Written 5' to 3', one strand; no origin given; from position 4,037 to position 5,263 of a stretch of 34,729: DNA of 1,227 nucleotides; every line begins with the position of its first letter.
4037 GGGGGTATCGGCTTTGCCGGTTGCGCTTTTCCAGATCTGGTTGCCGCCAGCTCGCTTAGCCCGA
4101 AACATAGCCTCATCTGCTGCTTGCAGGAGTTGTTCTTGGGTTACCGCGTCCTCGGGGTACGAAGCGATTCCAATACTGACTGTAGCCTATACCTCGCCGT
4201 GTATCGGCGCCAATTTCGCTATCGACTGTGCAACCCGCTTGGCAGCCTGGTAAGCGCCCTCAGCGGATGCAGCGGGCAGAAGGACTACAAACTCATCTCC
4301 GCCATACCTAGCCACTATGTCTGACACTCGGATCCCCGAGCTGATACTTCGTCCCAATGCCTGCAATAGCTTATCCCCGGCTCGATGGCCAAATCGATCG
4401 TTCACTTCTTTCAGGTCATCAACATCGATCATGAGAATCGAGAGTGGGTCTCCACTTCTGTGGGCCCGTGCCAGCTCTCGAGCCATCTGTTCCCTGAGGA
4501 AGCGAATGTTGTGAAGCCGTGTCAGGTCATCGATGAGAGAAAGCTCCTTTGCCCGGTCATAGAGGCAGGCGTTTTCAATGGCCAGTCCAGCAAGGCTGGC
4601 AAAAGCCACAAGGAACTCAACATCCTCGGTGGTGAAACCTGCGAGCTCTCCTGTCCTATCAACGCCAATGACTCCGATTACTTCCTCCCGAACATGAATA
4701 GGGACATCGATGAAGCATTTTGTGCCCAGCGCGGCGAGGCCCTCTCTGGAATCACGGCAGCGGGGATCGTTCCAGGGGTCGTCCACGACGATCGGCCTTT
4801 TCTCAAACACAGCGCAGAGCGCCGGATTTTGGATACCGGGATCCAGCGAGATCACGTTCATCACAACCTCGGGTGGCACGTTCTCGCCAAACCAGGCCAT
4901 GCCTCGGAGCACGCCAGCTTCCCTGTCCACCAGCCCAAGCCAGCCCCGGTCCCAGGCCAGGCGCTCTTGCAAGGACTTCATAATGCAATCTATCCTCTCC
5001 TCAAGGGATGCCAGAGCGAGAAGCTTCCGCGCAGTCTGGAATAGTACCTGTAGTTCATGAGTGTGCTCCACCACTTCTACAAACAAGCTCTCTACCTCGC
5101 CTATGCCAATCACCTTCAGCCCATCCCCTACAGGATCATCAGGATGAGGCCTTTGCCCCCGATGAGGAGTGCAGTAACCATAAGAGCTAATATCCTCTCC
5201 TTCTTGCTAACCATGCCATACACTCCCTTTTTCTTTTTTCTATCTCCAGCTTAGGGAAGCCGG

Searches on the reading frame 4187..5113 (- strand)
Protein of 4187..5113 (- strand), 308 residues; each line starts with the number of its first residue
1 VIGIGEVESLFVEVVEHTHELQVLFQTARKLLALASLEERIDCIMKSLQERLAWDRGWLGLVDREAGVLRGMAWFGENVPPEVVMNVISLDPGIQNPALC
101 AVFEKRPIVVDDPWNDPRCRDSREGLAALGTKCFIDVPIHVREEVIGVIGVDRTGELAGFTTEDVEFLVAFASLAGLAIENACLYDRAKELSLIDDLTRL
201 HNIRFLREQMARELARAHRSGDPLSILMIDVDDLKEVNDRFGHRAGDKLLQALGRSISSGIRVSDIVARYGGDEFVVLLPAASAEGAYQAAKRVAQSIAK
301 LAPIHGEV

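Call 6: search_protein_families(library=pfam, proteins=[window:4187-5113:-], max_evalue=0.01)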
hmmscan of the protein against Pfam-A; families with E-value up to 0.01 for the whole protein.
window:4187-5113:- (308 aa): 4 families
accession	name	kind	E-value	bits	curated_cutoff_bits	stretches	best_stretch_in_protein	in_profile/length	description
PF00990.26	GGDEF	-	1.8e-34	119.3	23.8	1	193-303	2-112/161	Diguanylate cyclase, GGDEF domain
PF01590.32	GAF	-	2.6e-17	64.1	22.4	1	37-179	2-133/133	GAF domain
PF13185.12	GAF_2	-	8.1e-15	55.7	28.6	1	36-180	3-136/136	GAF domain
PF13492.12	GAF_3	-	1.5e-12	48.5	27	1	36-181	1-129/129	GAF domain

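Call 7: search_protein_families(library=ncbifam, proteins=[window:4187-5113:-], max_evalue=0.01)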
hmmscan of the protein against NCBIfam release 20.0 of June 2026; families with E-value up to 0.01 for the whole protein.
window:4187-5113:- (308 aa): 23 families
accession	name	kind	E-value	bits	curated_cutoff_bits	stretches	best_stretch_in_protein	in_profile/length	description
TIGR00254.1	GGDEF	domain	3.6e-36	124.4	37.4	1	190-300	3-113/168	diguanylate cyclase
NF038266.1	diguan_SiaD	equivalog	1.8e-34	119.2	290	1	187-303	89-205/252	biofilm regulation diguanylate cyclase SiaD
NF007135.0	PRK09581.1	equivalog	1.2e-33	116.6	474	1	188-300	288-400/457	PleD family two-component system response regulator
NF041606.1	dguan_cyc_DgcA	equivalog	1.9e-30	106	370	1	136-301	125-287/340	diguanylate cyclase DgcA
NF051473.1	DigCycDgcsShew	equivalog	3.5e-29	102.1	400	1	161-300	104-242/291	diguanylate cyclase DgcS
NF047654.1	DiguCycDgcRLepto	equivalog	1.1e-28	100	500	1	178-302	119-243/295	diguanylate cyclase DgcR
NF007380.0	PRK09894.1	equivalog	2.9e-27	95.8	256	1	191-302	128-237/296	diguanylate cyclase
NF007423.1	PRK09966.1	equivalog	9.5e-27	93.9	325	1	177-299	228-347/390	diguanylate cyclase DgcN/YfiN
NF011955.1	PRK15426.1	equivalog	3.3e-25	88.3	408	1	195-299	401-505/564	cellulose biosynthesis regulator diguanylate cyclase DgcQ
NF040885.1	diguan_DgcJ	equivalog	2.2e-24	86.1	500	1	168-302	317-451/493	diguanylate cyclase DgcJ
NF007298.0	PRK09776.1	equivalog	7.1e-21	73.8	1135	1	195-299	687-791/1111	diguanylate cyclase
NF007599.0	PRK10245.1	equivalog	1.6e-20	72.9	402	1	179-301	197-319/371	diguanylate cyclase AdrA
NF007474.0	PRK10060.1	equivalog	3.1e-18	65.3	782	1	185-296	230-339/663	cyclic di-GMP phosphodiesterase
NF045675.1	PhdiestaseDibA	equivalog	7.7e-18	64.2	980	1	189-299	200-311/623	phosphodiesterase DibA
NF053781.1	cdiGMPphdstlr2612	equivalog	6.1e-16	57.3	1600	1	194-295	842-945/1268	Tlr1612 family c-di-GMP phosphodiesterase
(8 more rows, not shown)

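Call 64: find_homologous_proteins(query=window:4190-5113:-, max_evalue=1e-30)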
Query window:4190-5113:- (308 aa): 43 proteins with E <= 1e-30 among 8000 candidates.
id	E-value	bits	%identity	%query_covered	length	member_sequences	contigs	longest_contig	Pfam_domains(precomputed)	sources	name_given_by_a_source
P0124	5.2e-183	625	94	99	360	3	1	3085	PF13185.13,PF01590.33,PF13492.13,PF00990.27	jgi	jgi:diguanylate cyclase (GGDEF)-like protein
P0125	1.5e-181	620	93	100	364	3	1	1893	PF13185.13,PF01590.33,PF13492.13,PF00990.27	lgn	-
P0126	8.4e-139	480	77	95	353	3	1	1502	PF13185.13,PF01590.33,PF13492.13,PF00990.27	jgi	-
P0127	9.5e-136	470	75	95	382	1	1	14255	PF13185.13,PF01590.33,PF13492.13,PF00990.27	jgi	jgi:diguanylate cyclase (GGDEF)-like protein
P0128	1.4e-131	456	72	95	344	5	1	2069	PF13185.13,PF01590.33,PF13492.13,PF00990.27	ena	-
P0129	1.1e-128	447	70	94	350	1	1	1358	PF13185.13,PF01590.33,PF13492.13,PF00990.27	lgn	-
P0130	3.9e-128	445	70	95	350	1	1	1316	PF13185.13,PF01590.33,PF13492.13,PF00990.27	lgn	-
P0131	4.3e-126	438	71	93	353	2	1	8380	PF13185.13,PF01590.33,PF13492.13,PF00990.27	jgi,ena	-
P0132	5.7e-122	425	68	95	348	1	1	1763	PF13185.13,PF01590.33,PF13492.13,PF00990.27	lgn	-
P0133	3.0e-117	409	63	95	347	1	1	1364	PF13185.13,PF01590.33,PF13492.13,PF00990.27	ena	-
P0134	4.0e-106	373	75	74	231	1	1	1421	PF13185.13,PF01590.33,PF13492.13,PF00990.27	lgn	-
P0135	9.7e-99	349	55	94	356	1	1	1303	PF13185.13,PF01590.33,PF13492.13,PF00990.27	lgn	-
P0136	1.9e-96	341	56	92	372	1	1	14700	PF13185.13,PF01590.33,PF13492.13,PF00990.27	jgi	jgi:diguanylate cyclase (GGDEF)-like protein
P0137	1.2e-95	338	55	92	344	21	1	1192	PF13185.13,PF01590.33,PF13492.13,PF00990.27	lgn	-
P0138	8.8e-92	326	54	93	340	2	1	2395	PF13185.13,PF01590.33,PF13492.13,PF00990.27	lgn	-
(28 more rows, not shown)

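Call 65: find_encoding_contigs(protein=P0124, flank=5000, max_places=3)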
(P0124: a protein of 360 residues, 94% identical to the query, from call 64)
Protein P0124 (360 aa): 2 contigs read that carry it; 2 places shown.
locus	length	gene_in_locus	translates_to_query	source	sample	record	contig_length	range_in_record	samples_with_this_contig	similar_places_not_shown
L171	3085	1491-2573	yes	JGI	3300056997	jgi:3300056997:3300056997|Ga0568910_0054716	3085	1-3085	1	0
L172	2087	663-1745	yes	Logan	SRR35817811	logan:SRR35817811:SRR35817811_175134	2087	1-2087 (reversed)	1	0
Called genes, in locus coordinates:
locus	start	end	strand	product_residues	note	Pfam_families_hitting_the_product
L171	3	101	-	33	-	?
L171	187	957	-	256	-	PF00977:His_biosynth, PF01207:Dus (weak), PF03060:NMO (faint), PF05690:ThiG (faint)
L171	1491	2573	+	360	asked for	PF01590:GAF, PF13185:GAF_2, PF13492:GAF_3, PF00990:GGDEF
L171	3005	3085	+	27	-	?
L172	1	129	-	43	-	?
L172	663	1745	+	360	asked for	PF01590:GAF, PF13185:GAF_2, PF13492:GAF_3, PF00990:GGDEF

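Call 66: find_encoding_contigs(protein=P0127, flank=6000, max_places=3)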
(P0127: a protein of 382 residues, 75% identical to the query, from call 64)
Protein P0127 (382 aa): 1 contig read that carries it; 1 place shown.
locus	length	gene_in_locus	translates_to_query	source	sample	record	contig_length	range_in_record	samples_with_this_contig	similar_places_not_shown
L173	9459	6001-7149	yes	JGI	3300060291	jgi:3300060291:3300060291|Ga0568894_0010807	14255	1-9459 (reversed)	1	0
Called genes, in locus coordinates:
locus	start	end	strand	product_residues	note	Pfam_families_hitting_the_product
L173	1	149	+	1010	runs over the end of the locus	PF12831:FAD_oxidored (weak), PF07992:Pyr_redox_2, PF00890:FAD_binding_2 (weak), PF07992:Pyr_redox_2, PF12831:FAD_oxidored (weak), PF13450:NAD_binding_8, PF13237:Fer4_10, PF14697:Fer4_21, +16 more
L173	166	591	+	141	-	PF02662:FlpD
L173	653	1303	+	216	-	PF12225:DUF5981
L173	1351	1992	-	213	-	-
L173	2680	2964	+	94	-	-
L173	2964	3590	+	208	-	PF14417:MEDS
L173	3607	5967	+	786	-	PF13185:GAF_2, PF08448:PAS_4, PF00989:PAS, PF08448:PAS_4, PF08447:PAS_3, PF13426:PAS_9, PF00989:PAS, PF13426:PAS_9, +8 more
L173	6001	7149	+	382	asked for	PF01590:GAF, PF13185:GAF_2, PF13492:GAF_3, PF00990:GGDEF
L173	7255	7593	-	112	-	-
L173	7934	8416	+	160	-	-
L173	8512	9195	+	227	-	-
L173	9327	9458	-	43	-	?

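Call 67: find_encoding_contigs(protein=P0131, flank=6000, max_places=3)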
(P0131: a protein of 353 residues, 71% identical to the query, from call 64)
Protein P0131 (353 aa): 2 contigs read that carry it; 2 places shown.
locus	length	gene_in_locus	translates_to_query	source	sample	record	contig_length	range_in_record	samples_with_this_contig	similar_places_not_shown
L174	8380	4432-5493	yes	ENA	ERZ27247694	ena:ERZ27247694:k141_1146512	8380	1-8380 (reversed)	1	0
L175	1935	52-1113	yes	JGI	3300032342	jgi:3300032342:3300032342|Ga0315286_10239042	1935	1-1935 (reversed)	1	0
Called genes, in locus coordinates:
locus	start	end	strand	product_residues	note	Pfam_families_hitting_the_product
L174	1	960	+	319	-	?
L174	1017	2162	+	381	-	PF00072:Response_reg, PF23198:PDE8A_N (faint), PF00072:Response_reg, PF00486:Trans_reg_C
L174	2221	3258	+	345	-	PF00072:Response_reg, PF08668:HDOD (faint), PF13487:HD_5, PF01966:HD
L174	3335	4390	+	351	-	PF00437:T2SSE, PF13401:AAA_22 (weak), PF13555:AAA_29 (faint), PF25199:nSTAND_NTPase5 (weak)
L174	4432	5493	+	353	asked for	PF01590:GAF, PF13185:GAF_2, PF13492:GAF_3, PF00990:GGDEF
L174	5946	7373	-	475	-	PF02386:TrkH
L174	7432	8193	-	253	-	PF00293:NUDIX (faint)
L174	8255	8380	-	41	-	?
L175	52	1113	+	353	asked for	PF01590:GAF, PF13185:GAF_2, PF13492:GAF_3, PF00990:GGDEF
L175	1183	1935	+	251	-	?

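Call 68: find_encoding_contigs(protein=P0136, flank=6000, max_places=3)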
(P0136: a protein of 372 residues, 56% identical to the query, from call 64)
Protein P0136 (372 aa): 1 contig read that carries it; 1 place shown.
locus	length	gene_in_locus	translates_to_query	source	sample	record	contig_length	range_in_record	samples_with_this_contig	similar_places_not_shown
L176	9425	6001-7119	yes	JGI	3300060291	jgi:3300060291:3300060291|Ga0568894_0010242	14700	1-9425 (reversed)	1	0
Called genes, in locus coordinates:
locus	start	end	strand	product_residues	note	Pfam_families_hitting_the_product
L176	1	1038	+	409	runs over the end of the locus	PF06792:UPF0261, PF23189:UPF0261_C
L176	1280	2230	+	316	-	PF01545:Cation_efflux, PF16916:ZT_dimer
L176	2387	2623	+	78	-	PF14407:Frankia_peptide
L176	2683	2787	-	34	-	-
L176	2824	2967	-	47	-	-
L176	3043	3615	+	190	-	PF00348:polyprenyl_synt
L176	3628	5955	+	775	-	PF13487:HD_5, PF01966:HD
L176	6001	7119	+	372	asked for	PF01590:GAF, PF13185:GAF_2, PF13492:GAF_3, PF00990:GGDEF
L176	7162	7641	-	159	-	-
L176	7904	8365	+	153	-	PF27746:Small_heat_shock_put (weak), PF00011:HSP20, PF17886:ArsA_HSP20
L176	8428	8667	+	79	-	PF00462:Glutaredoxin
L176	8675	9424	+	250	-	?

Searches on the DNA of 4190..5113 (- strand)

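Call 70: search_rna_families(sources=[L171, L172, L173, L174, L175, L176], threshold=gathering)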
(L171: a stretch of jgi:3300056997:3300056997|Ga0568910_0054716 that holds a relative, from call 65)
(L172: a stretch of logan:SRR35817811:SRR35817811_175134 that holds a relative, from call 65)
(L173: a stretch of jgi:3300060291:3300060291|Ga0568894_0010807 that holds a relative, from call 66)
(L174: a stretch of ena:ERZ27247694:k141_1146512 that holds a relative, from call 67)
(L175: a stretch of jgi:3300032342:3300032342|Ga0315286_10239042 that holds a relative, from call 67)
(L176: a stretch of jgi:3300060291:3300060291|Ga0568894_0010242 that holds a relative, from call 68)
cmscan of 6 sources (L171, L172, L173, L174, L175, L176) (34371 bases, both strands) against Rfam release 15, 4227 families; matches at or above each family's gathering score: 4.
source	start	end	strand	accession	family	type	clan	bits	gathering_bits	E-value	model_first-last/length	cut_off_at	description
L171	2803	2890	+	RF01051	c-di-GMP-I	Cis-reg; riboswitch;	CL00126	80.3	35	1.9e-14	1-87/87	no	c-di-GMP-I riboswitch aptamer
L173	2494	2578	+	RF03167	c-di-GMP-I-GGC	Cis-reg; riboswitch;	CL00126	66.2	59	1.1e-13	1-80/80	no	c-di-GMP-I-GGC riboswitch aptamer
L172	1975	2086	+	RF01051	c-di-GMP-I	Cis-reg; riboswitch;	CL00126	43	35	2.3e-05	1-87/87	no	c-di-GMP-I riboswitch aptamer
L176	1150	1237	+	RF02683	NiCo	Cis-reg; riboswitch;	CL00122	41.9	37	2.4e-06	1-96/96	no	NiCo (Nickel/Cobalt) riboswitch aptamer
